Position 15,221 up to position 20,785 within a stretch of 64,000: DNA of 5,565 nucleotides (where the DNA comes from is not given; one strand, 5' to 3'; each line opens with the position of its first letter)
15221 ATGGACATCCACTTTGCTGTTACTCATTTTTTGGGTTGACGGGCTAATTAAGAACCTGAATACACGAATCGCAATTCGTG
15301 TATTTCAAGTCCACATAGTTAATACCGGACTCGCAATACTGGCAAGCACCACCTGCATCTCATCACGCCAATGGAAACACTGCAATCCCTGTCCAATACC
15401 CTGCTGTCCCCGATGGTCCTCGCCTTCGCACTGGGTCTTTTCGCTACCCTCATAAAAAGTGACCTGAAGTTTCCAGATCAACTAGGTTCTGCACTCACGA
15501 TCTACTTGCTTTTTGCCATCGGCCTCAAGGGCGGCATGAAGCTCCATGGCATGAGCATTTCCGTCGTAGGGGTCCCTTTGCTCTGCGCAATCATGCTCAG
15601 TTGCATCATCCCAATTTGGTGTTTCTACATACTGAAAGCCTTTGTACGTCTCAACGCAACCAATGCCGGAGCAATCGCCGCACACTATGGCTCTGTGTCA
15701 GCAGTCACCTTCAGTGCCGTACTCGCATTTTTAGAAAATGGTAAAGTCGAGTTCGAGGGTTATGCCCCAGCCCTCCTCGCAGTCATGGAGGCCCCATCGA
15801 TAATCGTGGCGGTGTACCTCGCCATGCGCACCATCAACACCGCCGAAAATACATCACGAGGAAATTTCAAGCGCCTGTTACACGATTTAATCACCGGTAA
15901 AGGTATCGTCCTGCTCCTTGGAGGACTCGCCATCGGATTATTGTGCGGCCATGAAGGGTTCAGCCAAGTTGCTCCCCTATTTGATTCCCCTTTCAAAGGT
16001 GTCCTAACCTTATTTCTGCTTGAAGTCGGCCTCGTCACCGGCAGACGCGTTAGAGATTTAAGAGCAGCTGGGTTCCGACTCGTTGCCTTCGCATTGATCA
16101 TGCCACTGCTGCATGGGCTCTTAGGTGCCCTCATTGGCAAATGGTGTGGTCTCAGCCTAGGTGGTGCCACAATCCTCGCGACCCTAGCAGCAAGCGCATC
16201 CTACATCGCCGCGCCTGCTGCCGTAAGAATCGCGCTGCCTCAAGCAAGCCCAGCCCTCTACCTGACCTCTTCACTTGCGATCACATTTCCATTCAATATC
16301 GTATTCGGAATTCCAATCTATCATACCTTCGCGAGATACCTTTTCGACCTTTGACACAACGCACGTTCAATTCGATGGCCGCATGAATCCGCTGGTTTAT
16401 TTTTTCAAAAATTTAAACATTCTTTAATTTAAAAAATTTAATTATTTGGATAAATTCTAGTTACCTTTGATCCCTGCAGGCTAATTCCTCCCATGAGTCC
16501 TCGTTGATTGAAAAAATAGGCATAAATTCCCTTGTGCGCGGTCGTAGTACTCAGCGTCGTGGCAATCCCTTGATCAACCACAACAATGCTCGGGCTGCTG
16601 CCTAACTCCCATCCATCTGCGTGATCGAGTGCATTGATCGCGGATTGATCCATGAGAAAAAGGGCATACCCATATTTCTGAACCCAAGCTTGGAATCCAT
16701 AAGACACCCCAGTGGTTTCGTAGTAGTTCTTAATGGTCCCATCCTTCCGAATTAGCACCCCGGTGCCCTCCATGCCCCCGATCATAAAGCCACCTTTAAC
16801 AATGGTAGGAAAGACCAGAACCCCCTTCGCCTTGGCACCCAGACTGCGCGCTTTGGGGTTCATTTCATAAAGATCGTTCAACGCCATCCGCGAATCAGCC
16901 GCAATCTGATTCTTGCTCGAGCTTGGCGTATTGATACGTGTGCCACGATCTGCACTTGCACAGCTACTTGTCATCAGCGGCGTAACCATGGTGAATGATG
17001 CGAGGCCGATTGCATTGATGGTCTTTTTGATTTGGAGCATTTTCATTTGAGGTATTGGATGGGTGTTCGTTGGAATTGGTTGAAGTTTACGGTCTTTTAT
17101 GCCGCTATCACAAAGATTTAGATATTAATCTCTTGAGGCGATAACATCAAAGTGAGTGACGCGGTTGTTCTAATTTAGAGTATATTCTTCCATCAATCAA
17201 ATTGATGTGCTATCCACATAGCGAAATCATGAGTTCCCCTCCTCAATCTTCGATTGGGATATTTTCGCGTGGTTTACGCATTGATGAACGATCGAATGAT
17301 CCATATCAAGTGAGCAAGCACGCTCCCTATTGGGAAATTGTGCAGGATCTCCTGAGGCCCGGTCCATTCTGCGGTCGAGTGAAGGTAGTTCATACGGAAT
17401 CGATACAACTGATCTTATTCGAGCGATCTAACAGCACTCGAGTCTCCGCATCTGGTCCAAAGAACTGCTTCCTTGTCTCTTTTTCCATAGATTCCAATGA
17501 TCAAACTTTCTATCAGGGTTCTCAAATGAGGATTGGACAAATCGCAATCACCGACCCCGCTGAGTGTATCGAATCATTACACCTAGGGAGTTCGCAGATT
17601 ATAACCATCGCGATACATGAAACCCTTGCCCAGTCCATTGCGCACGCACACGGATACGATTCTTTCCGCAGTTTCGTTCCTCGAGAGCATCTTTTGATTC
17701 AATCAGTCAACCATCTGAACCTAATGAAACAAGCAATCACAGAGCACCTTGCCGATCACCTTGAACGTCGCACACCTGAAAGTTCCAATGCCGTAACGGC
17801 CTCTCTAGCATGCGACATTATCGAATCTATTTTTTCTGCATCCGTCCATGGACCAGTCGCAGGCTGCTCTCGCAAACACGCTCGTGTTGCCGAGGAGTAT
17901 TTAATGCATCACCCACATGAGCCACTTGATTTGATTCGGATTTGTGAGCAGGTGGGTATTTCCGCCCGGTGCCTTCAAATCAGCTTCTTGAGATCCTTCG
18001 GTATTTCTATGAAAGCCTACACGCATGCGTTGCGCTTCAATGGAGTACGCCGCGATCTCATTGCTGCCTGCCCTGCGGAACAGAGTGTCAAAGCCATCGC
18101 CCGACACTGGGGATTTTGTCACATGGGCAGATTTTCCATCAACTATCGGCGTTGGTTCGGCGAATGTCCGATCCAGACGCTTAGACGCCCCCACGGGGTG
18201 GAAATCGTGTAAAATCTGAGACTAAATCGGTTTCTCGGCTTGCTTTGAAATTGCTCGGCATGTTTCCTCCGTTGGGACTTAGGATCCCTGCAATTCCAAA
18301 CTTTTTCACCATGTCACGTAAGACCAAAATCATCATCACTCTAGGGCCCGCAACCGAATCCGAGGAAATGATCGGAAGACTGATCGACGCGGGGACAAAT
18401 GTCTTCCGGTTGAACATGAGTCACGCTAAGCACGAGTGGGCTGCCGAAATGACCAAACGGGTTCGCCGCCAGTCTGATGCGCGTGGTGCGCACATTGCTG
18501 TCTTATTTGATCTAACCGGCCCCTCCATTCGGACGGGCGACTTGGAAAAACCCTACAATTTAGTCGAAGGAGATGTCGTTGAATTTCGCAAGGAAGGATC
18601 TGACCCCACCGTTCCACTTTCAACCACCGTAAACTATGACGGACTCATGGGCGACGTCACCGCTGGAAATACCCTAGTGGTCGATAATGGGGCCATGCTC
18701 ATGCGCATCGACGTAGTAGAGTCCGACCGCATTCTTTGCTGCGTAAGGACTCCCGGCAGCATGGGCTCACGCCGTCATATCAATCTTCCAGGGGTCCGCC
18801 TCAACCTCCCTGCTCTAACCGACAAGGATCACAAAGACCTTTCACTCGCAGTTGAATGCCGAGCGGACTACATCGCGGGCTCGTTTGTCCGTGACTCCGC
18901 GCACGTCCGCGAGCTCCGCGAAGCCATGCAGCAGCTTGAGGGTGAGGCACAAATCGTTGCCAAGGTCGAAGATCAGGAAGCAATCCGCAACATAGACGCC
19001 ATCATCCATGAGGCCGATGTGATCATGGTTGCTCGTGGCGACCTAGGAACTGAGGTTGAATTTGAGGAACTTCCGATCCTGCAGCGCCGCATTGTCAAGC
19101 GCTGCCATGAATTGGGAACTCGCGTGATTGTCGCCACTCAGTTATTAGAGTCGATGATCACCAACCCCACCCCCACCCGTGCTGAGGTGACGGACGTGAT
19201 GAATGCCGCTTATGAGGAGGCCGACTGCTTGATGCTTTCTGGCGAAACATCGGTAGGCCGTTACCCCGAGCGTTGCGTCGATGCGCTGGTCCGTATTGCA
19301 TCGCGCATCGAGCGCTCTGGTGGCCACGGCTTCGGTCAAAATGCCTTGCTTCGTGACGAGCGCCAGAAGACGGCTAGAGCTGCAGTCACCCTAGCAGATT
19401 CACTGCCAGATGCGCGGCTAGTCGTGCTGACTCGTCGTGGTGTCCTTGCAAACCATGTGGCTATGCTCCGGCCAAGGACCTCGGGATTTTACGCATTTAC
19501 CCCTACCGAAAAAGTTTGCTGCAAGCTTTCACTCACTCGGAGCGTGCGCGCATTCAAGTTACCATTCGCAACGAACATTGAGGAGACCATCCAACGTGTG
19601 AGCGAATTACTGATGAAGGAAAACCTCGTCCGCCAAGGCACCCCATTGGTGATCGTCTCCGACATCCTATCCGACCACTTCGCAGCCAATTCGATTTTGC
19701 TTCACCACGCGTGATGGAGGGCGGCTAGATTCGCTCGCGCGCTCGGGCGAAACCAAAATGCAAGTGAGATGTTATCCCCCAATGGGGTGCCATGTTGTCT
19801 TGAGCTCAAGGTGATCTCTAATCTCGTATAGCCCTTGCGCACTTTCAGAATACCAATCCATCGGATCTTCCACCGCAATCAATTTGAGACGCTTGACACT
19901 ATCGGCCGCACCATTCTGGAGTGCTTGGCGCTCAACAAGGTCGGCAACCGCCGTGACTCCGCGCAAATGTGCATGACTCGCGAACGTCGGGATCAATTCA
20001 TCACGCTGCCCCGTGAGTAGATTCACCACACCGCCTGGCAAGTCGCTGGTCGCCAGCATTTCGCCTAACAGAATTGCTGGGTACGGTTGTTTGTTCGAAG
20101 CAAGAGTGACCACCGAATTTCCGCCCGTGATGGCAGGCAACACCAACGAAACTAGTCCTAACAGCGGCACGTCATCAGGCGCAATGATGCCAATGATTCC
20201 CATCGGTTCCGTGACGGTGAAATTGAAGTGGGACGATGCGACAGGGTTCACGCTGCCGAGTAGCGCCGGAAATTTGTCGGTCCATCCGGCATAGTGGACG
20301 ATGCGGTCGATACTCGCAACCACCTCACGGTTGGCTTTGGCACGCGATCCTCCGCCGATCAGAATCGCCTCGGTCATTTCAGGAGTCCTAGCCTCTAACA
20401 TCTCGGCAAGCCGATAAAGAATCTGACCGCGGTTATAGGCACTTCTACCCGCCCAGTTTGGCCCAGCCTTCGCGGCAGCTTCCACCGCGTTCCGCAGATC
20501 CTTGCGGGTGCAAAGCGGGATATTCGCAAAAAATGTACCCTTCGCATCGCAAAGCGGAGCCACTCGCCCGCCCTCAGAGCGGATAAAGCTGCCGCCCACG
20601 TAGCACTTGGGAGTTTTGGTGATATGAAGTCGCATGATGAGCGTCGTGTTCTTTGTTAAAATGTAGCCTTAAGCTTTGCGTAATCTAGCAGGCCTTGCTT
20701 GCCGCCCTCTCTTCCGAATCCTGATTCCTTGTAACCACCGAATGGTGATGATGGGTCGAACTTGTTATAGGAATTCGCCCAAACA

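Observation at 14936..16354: Divergent wHTH regulator-palindromic operator-SbtA module lacking SbtB: candidate inorganic-carbon-responsive switch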

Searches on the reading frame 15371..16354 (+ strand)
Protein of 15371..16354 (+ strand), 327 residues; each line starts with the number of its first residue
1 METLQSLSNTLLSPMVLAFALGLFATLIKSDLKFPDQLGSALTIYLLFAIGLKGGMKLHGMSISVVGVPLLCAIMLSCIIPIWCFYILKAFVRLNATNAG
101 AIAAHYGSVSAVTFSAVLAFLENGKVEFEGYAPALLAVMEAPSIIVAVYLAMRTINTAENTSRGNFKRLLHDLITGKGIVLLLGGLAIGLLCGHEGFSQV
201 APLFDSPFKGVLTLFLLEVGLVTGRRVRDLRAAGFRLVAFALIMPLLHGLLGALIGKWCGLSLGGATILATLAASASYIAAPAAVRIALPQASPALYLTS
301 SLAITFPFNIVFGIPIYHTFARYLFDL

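Call 3: search_protein_families(library=pfam, proteins=[window:15371-16354:+], max_evalue=0.01)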
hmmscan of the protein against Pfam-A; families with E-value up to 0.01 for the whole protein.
window:15371-16354:+ (327 aa): 1 family
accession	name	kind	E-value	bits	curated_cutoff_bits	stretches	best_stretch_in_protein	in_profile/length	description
PF05982.17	Sbt_1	-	5.3e-115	384.4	27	1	14-321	1-307/308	Na+-dependent bicarbonate transporter superfamily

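Call 4: search_protein_families(library=ncbifam, proteins=[window:15371-16354:+], max_evalue=0.01)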
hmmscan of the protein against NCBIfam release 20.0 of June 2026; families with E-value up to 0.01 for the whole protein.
window:15371-16354:+ (327 aa): 0 families

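Call 38: search_solved_structures(query=window:15371-16354:+, max_evalue=0.001, show_alignments=1)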
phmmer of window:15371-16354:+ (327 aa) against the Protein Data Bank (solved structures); distinct sequences matched with E-value up to 0.001: 1.
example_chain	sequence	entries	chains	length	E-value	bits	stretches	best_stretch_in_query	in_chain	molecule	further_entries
7cye_A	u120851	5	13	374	4.6e-32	114.9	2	168-322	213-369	Slr1512 protein | Sodium-dependent bicarbonate transporter SbtA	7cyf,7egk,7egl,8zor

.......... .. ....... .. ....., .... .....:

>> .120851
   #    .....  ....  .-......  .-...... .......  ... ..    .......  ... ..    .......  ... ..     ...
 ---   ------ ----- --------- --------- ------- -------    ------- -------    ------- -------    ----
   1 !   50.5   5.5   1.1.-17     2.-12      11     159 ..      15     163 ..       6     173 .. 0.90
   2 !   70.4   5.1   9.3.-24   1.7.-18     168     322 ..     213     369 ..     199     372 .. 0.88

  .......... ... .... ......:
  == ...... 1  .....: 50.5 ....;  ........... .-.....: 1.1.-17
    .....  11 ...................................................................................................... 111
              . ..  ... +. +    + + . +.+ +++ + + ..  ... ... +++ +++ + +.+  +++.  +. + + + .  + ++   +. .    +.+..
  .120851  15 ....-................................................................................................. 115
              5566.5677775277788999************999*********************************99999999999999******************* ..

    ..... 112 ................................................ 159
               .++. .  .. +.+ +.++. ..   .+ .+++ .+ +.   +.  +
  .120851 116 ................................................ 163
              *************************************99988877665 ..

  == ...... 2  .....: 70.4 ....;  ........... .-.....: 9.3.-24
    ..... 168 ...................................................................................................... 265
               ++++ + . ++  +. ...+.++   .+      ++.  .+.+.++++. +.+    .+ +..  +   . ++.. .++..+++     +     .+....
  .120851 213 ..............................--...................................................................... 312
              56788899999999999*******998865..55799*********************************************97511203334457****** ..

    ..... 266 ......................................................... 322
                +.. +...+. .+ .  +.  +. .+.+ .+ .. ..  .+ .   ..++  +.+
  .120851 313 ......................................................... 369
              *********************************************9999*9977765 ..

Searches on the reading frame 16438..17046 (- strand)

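Call 3: search_protein_families(library=pfam, proteins=[window:16438-17046:-], max_evalue=0.01)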
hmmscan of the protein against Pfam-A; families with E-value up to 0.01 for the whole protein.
window:16438-17046:- (202 aa): 1 family
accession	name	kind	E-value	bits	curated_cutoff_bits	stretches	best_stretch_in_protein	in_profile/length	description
PF04366.17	Ysc84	-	1.6e-08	34.8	25.1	1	112-196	1-86/127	Las17-binding protein actin regulator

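Call 4: search_protein_families(library=ncbifam, proteins=[window:16438-17046:-], max_evalue=0.01)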
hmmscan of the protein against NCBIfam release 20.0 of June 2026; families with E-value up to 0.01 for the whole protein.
window:16438-17046:- (202 aa): 1 family
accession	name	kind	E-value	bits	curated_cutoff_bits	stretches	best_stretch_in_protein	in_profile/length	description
NF049970.1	lipo_BPSL1445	equivalog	1.1e-41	142.5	200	1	15-198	9-192/194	BPSL1445 family SYLF domain-containing lipoprotein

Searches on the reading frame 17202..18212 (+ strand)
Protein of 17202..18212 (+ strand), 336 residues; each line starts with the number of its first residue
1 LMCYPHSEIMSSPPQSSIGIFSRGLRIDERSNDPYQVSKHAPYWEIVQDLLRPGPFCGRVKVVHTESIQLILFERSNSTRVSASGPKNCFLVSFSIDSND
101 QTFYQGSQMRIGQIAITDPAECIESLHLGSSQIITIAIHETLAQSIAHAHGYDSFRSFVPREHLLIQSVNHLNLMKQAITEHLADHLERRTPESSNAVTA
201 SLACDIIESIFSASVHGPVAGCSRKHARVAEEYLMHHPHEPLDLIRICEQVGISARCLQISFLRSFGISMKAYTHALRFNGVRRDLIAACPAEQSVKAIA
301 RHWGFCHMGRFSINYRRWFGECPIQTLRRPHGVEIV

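Call 3: search_protein_families(library=pfam, proteins=[window:17202-18212:+], max_evalue=0.01)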
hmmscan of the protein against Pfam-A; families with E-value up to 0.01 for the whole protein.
window:17202-18212:+ (336 aa): 2 families
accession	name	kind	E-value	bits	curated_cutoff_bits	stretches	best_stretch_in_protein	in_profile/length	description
PF12833.13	HTH_18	-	1.3e-16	61.1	33.6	1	247-329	1-80/80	Helix-turn-helix domain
PF00165.29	HTH_AraC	-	4.7e-06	27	26.6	0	236-275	3-42/42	Bacterial regulatory helix-turn-helix proteins, AraC family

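Call 4: search_protein_families(library=ncbifam, proteins=[window:17202-18212:+], max_evalue=0.01)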
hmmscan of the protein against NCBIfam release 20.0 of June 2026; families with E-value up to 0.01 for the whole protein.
window:17202-18212:+ (336 aa): 11 families
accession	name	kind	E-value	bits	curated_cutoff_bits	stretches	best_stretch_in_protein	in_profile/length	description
NF007522.0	PRK10130.1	equivalog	1.4e-23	83.5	319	1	30-328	36-343/350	HTH-type transcriptional regulator EutR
NF041686.2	ant_diox_reg_AndR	equivalog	3.9e-19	69.4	350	1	212-329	208-320/321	anthranilate 1,2-dioxygenase regulatory protein AndR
NF007243.0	PRK09685.1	equivalog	9.3e-09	35.1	199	1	78-325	62-297/303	transcriptional regulator FeaR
NF047455.1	TF_Staph_AryK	equivalog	1.7e-06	26.6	850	1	228-325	160-254/759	transcriptional regulator AryK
NF007693.0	PRK10371.1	equivalog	2.8e-05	23.5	253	1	232-325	205-295/309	transcriptional regulator MelR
NF010028.0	PRK13503.1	equivalog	0.0002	20.8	288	1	186-325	133-268/278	HTH-type transcriptional activator RhaS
NF006902.0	PRK09393.1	equivalog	0.00022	20.5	425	1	232-325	227-317/327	transcriptional regulator FtrA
NF049968.1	QhpR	equivalog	0.00027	20.2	250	1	227-325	188-282/284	AraC-like transcriptional regulator QhpR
TIGR03890.1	nif11_cupin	hypoth_equivalog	0.003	17.2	159.45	0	271-306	16-51/171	Nif11 domain/cupin domain-containing protein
NF052371.1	TransRegGbdRPseu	equivalog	0.0034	16.5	480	1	239-324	239-321/365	choline metabolism transcriptional regulator GbdR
NF010025.2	PRK13500.1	equivalog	0.007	16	525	0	240-327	191-275/282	HTH-type transcriptional activator RhaR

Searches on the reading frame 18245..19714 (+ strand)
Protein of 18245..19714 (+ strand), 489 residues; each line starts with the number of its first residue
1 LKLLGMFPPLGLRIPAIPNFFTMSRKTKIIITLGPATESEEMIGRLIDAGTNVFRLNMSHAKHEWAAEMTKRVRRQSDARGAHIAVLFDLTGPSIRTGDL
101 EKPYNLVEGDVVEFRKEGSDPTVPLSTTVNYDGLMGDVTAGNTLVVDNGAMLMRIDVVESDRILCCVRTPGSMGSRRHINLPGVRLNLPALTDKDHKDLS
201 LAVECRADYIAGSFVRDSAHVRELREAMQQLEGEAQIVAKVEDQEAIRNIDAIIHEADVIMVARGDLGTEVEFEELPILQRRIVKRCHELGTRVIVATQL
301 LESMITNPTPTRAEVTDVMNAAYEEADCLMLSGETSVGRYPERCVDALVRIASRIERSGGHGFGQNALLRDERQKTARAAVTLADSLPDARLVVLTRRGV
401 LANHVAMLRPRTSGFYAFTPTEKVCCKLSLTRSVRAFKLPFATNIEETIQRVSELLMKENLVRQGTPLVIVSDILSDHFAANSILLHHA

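Call 62: search_protein_families(library=pfam, proteins=[window:18245-19714:+], max_evalue=0.00001)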
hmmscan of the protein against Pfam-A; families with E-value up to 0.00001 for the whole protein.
window:18245-19714:+ (489 aa): 2 families
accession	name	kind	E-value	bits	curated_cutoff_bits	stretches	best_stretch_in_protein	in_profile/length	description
PF00224.27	PK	-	8e-100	334.5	30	1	25-345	2-328/328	Pyruvate kinase, barrel domain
PF02887.21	PK_C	-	7.3e-12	45.8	28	1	375-475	2-101/114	Pyruvate kinase, alpha/beta domain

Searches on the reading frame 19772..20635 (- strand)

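Call 62: search_protein_families(library=pfam, proteins=[window:19772-20635:-], max_evalue=0.00001)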
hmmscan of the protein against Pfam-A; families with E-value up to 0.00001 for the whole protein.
window:19772-20635:- (287 aa): 1 family
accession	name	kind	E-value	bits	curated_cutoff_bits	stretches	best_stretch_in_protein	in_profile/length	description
PF00171.27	Aldedh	-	8.8e-37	127.2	23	1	19-252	3-234/461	Aldehyde dehydrogenase family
